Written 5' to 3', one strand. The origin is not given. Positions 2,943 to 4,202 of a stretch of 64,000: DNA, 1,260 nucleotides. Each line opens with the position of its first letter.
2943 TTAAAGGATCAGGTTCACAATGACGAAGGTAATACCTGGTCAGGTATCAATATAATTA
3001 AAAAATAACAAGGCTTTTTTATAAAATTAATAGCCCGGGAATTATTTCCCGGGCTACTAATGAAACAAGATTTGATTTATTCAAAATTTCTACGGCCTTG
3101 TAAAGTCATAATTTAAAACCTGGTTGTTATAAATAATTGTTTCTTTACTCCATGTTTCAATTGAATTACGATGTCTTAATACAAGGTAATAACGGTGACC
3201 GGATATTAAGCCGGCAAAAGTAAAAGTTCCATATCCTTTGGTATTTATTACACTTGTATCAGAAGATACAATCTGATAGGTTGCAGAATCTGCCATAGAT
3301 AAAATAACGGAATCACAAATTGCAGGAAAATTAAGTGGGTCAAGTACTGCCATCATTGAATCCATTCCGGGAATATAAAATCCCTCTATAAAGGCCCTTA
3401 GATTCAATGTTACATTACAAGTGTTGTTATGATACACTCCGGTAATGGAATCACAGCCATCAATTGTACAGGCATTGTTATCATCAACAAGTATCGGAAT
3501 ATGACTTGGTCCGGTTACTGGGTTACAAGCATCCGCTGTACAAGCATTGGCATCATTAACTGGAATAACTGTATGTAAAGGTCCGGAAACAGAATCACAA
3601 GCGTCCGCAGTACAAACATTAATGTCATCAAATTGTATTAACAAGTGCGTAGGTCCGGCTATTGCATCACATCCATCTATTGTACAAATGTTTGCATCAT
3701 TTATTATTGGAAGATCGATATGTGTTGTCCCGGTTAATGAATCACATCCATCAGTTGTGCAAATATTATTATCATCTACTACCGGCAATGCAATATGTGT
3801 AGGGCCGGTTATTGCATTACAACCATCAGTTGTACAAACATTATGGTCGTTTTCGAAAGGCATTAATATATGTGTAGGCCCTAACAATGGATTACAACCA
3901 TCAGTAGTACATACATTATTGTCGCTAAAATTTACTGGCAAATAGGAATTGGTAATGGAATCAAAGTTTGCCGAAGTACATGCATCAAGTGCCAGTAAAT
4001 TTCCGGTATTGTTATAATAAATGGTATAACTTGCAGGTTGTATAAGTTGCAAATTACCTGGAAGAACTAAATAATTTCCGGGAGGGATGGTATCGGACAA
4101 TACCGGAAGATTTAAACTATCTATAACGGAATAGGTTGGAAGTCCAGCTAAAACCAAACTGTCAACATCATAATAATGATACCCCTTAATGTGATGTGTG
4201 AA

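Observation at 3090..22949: A 6619-aa mosaic surface protein combining binding propellers, phage-like virion repeats and a distal-from-tip protease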

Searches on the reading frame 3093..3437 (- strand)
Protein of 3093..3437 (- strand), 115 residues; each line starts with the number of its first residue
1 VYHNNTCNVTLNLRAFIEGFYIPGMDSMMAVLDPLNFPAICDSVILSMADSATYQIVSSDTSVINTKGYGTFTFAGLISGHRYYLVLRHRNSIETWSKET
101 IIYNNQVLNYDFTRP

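Call 28: search_protein_families(library=pfam, proteins=[window:3093-3437:-], max_evalue=1)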
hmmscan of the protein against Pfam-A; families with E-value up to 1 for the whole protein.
window:3093-3437:- (115 aa): 0 families

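Call 29: search_protein_families(library=ncbifam, proteins=[window:3093-3437:-], max_evalue=1)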
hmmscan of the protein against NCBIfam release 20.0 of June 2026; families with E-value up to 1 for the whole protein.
window:3093-3437:- (115 aa): 1 family
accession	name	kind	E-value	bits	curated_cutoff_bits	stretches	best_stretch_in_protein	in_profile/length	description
NF053732.1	HyalteLyHylBENTFA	equivalog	0.058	10.9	1350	1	74-111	146-184/1000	hyaluronate lyase HylB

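Call 38: search_protein_representatives(protein=window:3093-3437:-)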
Query: 115 residues. Proteins with E-value up to 0.001 (for the whole library): 2402; up to 1e-10: 414; up to 1e-30: 5. The best 150 are listed.
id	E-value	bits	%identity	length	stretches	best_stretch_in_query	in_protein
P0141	4.6e-43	161.8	62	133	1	5-115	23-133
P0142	6.4e-39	148.5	62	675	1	5-114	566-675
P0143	1.4e-38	147.4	61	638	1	6-114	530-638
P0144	6.3e-35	135.6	54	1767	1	5-115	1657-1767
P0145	1.4e-34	134.5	55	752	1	6-114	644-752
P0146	1.3e-30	121.7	51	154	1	5-113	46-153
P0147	2.9e-30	120.6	49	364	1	7-115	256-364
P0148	9.5e-29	115.7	54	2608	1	2-113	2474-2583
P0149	1.3e-28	115.3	57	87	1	28-114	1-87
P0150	5.7e-28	113.2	54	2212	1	5-115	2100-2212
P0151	9.4e-27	109.3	49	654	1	4-115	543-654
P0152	3.6e-26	107.4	49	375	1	5-115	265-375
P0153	5.0e-26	107.0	46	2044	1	7-115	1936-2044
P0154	5.6e-26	106.8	46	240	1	5-113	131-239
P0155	7.6e-26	106.4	47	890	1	6-115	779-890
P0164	7.4e-24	100.0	43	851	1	5-113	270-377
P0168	1.3e-23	99.2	43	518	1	5-113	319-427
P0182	1.7e-21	92.4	48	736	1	8-113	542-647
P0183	1.8e-21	92.3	47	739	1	6-113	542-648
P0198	1.4e-20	89.4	46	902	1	10-114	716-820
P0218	1.9e-19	85.8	44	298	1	7-113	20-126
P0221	3.1e-19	85.1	44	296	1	8-114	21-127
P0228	7.3e-19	83.9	43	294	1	8-113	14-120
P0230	9.4e-19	83.5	36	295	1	3-113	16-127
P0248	6.4e-18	80.9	38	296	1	6-113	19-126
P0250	8.1e-18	80.5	44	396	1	8-113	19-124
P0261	1.8e-17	79.5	42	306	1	6-113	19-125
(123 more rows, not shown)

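Call 44: search_protein_families(library=pfam, proteins=[P0142, P0143, P0145, P0151, P0155, P0168, P0182, P0183, P0198, P0164], max_evalue=0.01)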
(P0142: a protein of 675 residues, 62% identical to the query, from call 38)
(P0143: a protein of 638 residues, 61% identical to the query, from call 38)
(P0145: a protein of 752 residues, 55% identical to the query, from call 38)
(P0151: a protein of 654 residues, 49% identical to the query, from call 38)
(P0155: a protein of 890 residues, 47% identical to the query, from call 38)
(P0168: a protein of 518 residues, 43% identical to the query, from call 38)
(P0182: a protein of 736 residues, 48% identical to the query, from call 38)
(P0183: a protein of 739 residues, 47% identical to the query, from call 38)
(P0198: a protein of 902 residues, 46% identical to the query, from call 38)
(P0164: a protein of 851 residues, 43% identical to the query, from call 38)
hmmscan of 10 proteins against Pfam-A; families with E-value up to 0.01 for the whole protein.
P0142 (675 aa): 3 families
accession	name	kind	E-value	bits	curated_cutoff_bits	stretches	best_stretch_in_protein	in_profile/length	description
PF01551.29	Peptidase_M23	-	1.3e-16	61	28.7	1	158-246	14-90/96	Peptidase family M23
PF13927.12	Ig_3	-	8.6e-06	26.6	30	1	484-547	3-63/78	Immunoglobulin domain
PF00801.26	PKD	-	0.0056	17.1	23.5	0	392-434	2-42/80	PKD domain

P0143 (638 aa): 2 families
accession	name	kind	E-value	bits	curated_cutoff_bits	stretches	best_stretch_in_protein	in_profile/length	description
PF06739.17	SBBP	-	4.7e-19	68.5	20.5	2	161-189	2-31/38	Beta-propeller repeat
PF17164.10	DUF5122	-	0.0014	19.3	27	0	375-397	9-32/36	Domain of unknown function (DUF5122) beta-propeller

P0145 (752 aa): 2 families
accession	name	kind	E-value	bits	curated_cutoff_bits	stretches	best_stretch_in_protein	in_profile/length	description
PF02156.21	Glyco_hydro_26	-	4.1e-49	168.1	20.2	1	30-367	3-311/311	Glycosyl hydrolase family 26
PF19408.5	PKD_6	-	6.9e-17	62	25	1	378-457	5-81/82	PKD-like domain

P0151 (654 aa): 1 family
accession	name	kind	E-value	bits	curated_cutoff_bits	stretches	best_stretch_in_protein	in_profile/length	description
PF19408.5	PKD_6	-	2.9e-16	60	25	1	458-535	3-78/82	PKD-like domain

P0155 (890 aa): 3 families
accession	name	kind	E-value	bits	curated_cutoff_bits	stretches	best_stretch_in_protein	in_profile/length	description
PF03372.29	Exo_endo_phos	-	1.9e-06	28.2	24.5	1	52-331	1-225/225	Endonuclease/Exonuclease/phosphatase family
PF00801.26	PKD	-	0.00057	20.3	23.5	0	488-534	36-80/80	PKD domain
PF04862.18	DUF642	-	0.0058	16.9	27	0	495-558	62-122/157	Protein of unknown function (DUF642)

P0168 (518 aa): 2 families
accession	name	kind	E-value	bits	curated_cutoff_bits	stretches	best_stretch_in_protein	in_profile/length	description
PF13573.12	SprB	-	7.6e-14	51.5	28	2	156-191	2-37/37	SprB repeat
PF11617.13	Cu-binding_MopE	-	4.9e-05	23.9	27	1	300-319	12-30/30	Putative metal-binding motif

P0182 (736 aa): 2 families
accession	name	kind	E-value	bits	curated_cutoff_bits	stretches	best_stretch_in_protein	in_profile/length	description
PF00404.24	Dockerin_1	-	0.00025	21.6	22.9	1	680-728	5-57/57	Dockerin type I domain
PF00801.26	PKD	-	0.0068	16.8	23.5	0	250-300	16-79/80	PKD domain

P0183 (739 aa): 3 families
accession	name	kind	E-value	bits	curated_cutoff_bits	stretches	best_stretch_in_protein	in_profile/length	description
PF17164.10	DUF5122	-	1.1e-10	42.1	27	0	50-72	3-25/36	Domain of unknown function (DUF5122) beta-propeller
PF12768.13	Rax2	-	1.1e-10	41.8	28.8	2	50-189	35-177/254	Rax2 C-terminal beta propeller domain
PF19081.6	Ig_7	-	0.00068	20.3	27.3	0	379-455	6-73/84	Ig-like domain CHU_C associated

P0198 (902 aa): 3 families
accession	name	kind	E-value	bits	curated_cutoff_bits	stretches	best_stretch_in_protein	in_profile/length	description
PF01551.29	Peptidase_M23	-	6e-19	68.5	28.7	1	149-245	13-96/96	Peptidase family M23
PF13927.12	Ig_3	-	1.6e-06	29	30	1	457-503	3-49/78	Immunoglobulin domain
PF01835.25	MG2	-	2.4e-05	25.1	32.8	1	290-376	6-96/96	MG2 domain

P0164 (851 aa): 2 families
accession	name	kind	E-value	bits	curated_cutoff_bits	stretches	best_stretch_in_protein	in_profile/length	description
PF09822.16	ABC_transp_aux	-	7.2e-05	22.6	34.7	1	652-724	39-116/288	ABC-type uncharacterized transport system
PF23355.1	IFT52_GIFT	-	0.0017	17.9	27.2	1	652-702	39-89/246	IFT52 GIFT domain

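Call 46: list_cluster_members(proteins=[P0142, P0143, P0144, P0145, P0150, P0151, P0153, P0168, P0182, P0198])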
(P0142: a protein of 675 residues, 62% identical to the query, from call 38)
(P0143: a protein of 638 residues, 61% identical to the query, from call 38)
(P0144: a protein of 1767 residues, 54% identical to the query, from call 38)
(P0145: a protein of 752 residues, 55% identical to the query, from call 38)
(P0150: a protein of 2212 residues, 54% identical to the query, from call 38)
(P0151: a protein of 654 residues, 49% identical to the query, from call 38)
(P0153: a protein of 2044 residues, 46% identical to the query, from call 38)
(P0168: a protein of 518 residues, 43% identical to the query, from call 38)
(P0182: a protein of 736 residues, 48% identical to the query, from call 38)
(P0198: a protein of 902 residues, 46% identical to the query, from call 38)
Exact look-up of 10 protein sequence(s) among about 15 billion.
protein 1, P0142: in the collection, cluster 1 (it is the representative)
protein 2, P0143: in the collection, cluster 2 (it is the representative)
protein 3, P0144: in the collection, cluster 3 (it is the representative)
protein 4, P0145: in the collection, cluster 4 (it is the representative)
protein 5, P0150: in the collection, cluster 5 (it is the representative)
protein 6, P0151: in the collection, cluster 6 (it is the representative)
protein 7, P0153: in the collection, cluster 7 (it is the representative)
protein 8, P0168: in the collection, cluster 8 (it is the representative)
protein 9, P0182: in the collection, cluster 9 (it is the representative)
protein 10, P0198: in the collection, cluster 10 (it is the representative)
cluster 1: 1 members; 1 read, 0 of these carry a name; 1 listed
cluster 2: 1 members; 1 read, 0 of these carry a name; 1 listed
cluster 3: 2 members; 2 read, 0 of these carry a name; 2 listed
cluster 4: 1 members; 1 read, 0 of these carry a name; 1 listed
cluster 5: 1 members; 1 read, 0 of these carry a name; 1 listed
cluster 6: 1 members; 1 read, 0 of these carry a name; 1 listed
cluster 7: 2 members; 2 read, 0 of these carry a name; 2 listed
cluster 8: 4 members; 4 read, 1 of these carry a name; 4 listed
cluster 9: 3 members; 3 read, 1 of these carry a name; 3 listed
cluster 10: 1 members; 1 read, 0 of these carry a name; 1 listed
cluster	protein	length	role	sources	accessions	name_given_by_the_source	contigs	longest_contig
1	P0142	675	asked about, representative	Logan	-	-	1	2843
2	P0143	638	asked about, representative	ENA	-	-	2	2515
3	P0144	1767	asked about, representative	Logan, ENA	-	-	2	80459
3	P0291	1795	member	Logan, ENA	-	-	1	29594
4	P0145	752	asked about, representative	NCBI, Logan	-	-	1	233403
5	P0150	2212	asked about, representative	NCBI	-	-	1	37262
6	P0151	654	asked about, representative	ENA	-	-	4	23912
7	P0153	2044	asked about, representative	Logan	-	-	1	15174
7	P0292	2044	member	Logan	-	-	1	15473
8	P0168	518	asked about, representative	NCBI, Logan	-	-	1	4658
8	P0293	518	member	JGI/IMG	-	hypothetical protein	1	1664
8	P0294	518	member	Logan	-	-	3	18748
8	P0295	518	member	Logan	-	-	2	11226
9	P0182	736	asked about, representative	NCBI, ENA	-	-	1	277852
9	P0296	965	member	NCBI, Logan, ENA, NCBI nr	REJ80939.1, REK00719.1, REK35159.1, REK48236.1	MAG: hypothetical protein DWQ44_04235 [Bacteroidetes bacterium] | MAG: hypothetical protein DWQ33_11555 [Bacteroidota bacterium]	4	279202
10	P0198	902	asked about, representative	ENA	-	-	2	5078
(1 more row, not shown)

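Call 61: predict_structure(alignment_id=A3)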
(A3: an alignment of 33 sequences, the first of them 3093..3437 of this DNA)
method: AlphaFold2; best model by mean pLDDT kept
length: 115 residues; sequences in the alignment: 33
mean_pLDDT: 92.1   pTM: 0.83
mean pLDDT of the five models: 92.1, 91.4, 90.9, 90.1, 89.0
residues with pLDDT >= 90: 98; 70-90: 11; 50-70: 3; < 50: 3
segments of 3 or more residues with pLDDT < 50: 1-3
pLDDT, mean of each block of 10 residues (from residue 1): 67 95 94 95 97 97 97 93 96 91 94 90
secondary structure, 60 per line:
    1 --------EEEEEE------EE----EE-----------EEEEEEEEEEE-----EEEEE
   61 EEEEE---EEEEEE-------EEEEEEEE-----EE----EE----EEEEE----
elements in order: E9-14 E40-50 E56-65 E69-74 E82-89 E107-111

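Call 64: fold_search(model_id=the predicted structure, library=pdb)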
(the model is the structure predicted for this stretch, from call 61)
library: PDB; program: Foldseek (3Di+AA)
matches with E <= 10: 1584; with E <= 0.001: 0
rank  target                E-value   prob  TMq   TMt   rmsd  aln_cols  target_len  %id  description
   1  6yoa_B                3.3e-03  1.00  0.48  0.42   5.2       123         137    6  Lig v 1 structure and the inflammatory response to the Ole e 1 protein family (released 2020-05-13)
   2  6yoa_A                3.9e-03  1.00  0.49  0.43   4.9       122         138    6  Lig v 1 structure and the inflammatory response to the Ole e 1 protein family (released 2020-05-13)
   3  4gqz_A                9.1e-03  1.00  0.49  0.38   5.7       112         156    7  Crystal Structure of S.CueP (released 2013-08-14)
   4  2xtl_B                1.0e-02  0.89  0.33  0.12   8.2       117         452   20  Structure of the major pilus backbone protein from Streptococcus Agalactiae (released 2011-07-06)
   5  4gqz_D                1.7e-02  1.00  0.50  0.38   5.5       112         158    7  Crystal Structure of S.CueP (released 2013-08-14)
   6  4gqz_B                1.7e-02  1.00  0.47  0.36   6.0       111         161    8  Crystal Structure of S.CueP (released 2013-08-14)
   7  8qox_B                1.8e-02  0.98  0.41  0.14   5.1       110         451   14  Two-component assembly of SlaA and SlaB S-layer proteins of Sulfolobus acidocaldarius (released 2024-02-21)
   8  9e7m_Ta               1.8e-02  0.96  0.39  0.45   6.3       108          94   11  In situ cryoEM structure of bacteriophage Ur-lambda tail tip complex (released 2025-11-05)
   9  8keg_a                1.9e-02  0.98  0.43  0.40   6.1       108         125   15  Cyanophage A-1(L) neck/gp5-neck fiber (released 2024-04-17)
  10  9cod_A                3.0e-02  0.69  0.35  0.38   7.6       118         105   10  C15 symmetrized DEV collar (released 2024-10-16)
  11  2xtl_A                3.2e-02  0.84  0.37  0.13   7.6       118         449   19  Structure of the major pilus backbone protein from Streptococcus Agalactiae (released 2011-07-06)
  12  5nrl_B                3.2e-02  0.77  0.33  0.04  11.3       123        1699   11  Structure of a pre-catalytic spliceosome (released 2017-05-31)
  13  5m52_B                3.8e-02  0.90  0.37  0.04  10.2       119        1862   12  Crystal structure of yeast Brr2 full-lenght in complex with Prp8 Jab1 domain (released 2016-12-07)
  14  4u3s_B                4.0e-02  0.82  0.35  0.28   6.9       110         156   10  Crystal structure of Coh3ScaB-XDoc_M1ScaA complex: A N-terminal interface mutant of type II Cohesin-X-Dockerin complex (released 2015-07-29)
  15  5gan_B                5.0e-02  0.69  0.33  0.04  11.4       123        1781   11  The overall structure of the yeast spliceosomal U4/U6.U5 tri-snRNP at 3.7 Angstrom (released 2016-01-27)
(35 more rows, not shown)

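Call 79: find_encoding_contigs(protein=P0145, flank=5000, max_places=2)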
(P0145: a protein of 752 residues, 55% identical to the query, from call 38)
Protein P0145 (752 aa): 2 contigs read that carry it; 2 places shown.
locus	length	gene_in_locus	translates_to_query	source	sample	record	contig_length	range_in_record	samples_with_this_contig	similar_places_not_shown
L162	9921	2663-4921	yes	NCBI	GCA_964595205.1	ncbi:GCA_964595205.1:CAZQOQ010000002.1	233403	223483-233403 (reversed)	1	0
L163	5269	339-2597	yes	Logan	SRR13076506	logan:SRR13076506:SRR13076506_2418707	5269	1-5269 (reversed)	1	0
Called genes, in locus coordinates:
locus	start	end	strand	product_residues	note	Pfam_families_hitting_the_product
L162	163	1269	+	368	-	PF07494:Reg_prop (weak)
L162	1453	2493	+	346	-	PF07494:Reg_prop (faint)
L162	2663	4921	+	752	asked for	PF02156:Glyco_hydro_26, PF19408:PKD_6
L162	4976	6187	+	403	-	PF18962:Por_Secre_tail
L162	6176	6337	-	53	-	-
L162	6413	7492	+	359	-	PF00144:Beta-lactamase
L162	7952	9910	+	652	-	PF28559:TPR_SusR (faint), PF00515:TPR_1 (faint), PF07719:TPR_2 (faint), PF13424:TPR_12, PF13424:TPR_12, PF17874:TPR_MalT (weak), PF13424:TPR_12, PF00211:Guanylate_cyc, +4 more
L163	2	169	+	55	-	?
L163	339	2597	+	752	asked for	PF02156:Glyco_hydro_26, PF19408:PKD_6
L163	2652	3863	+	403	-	PF18962:Por_Secre_tail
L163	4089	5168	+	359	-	PF00144:Beta-lactamase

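Call 84: search_protein_families(library=pfam, proteins=[P0218, P0221, P0228, P0230, P0248, P0261, P0250], max_evalue=0.01)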
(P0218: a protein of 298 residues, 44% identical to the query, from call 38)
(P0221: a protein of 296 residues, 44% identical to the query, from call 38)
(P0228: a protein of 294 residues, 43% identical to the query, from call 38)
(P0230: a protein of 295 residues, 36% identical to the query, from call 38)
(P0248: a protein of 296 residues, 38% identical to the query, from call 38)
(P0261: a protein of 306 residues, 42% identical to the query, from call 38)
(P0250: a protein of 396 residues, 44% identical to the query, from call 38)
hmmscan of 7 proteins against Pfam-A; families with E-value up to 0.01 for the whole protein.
P0218 (298 aa): 2 families
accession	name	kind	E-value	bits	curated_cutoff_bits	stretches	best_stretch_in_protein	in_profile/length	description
PF18962.6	Por_Secre_tail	-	2.2e-12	47.5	27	1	228-296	1-74/75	Secretion system C-terminal sorting domain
PF00404.24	Dockerin_1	-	5.6e-05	23.7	22.9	1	149-197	2-54/57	Dockerin type I domain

P0221 (296 aa): 1 family
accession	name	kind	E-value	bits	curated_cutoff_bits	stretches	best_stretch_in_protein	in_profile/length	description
PF18962.6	Por_Secre_tail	-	3.4e-10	40.5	27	1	228-294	1-74/75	Secretion system C-terminal sorting domain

P0228 (294 aa): 1 family
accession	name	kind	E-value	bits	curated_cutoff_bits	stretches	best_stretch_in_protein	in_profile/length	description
PF18962.6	Por_Secre_tail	-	6.9e-14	52.3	27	1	221-292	1-74/75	Secretion system C-terminal sorting domain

P0230 (295 aa): 2 families
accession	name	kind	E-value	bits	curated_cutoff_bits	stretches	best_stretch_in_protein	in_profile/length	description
PF18962.6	Por_Secre_tail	-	4.7e-09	36.9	27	1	223-292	1-73/75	Secretion system C-terminal sorting domain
PF00404.24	Dockerin_1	-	0.00012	22.6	22.9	1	149-194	2-51/57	Dockerin type I domain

P0248 (296 aa): 2 families
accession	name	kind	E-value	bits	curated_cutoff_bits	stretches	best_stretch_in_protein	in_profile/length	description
PF18962.6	Por_Secre_tail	-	3.9e-13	49.9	27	1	226-294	1-74/75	Secretion system C-terminal sorting domain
PF00404.24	Dockerin_1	-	3.3e-05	24.4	22.9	1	149-199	2-56/57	Dockerin type I domain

P0261 (306 aa): 3 families
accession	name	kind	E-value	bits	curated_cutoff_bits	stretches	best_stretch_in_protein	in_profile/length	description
PF18962.6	Por_Secre_tail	-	2.6e-13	50.5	27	1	227-304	1-74/75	Secretion system C-terminal sorting domain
PF00404.24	Dockerin_1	-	5.5e-05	23.7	22.9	0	177-199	1-23/57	Dockerin type I domain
PF13517.12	FG-GAP_3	-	0.0096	16.9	26.9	0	169-187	40-58/61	FG-GAP-like repeat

P0250 (396 aa): 2 families
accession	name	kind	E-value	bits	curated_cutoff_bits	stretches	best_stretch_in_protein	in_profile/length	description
PF09603.15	Fib_succ_major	-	6.2e-39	134.6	33.9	1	214-395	3-187/187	Fibrobacter succinogenes major domain (Fib_succ_major)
PF00404.24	Dockerin_1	-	8.8e-05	23.1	22.9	1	150-198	4-56/57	Dockerin type I domain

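Call 98: search_solved_structures(query=A3, max_evalue=1)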
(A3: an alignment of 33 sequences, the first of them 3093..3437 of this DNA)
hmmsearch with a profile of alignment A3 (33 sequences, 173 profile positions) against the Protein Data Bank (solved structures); distinct sequences matched with E-value up to 1: 0.

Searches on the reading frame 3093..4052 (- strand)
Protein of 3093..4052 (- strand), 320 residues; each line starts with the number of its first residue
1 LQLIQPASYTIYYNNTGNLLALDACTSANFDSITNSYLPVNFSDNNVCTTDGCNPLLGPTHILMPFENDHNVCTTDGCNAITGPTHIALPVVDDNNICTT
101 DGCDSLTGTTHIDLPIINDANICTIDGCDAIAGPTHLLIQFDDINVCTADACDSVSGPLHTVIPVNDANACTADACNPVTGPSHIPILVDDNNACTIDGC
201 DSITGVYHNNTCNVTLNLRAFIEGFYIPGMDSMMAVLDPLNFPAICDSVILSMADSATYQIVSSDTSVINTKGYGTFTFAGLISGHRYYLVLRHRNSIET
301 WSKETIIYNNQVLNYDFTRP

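Call 90: search_protein_families(library=phrogs, proteins=[window:3093-4052:-], max_evalue=0.001)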
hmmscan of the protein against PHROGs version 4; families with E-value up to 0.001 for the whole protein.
window:3093-4052:- (320 aa): 0 families
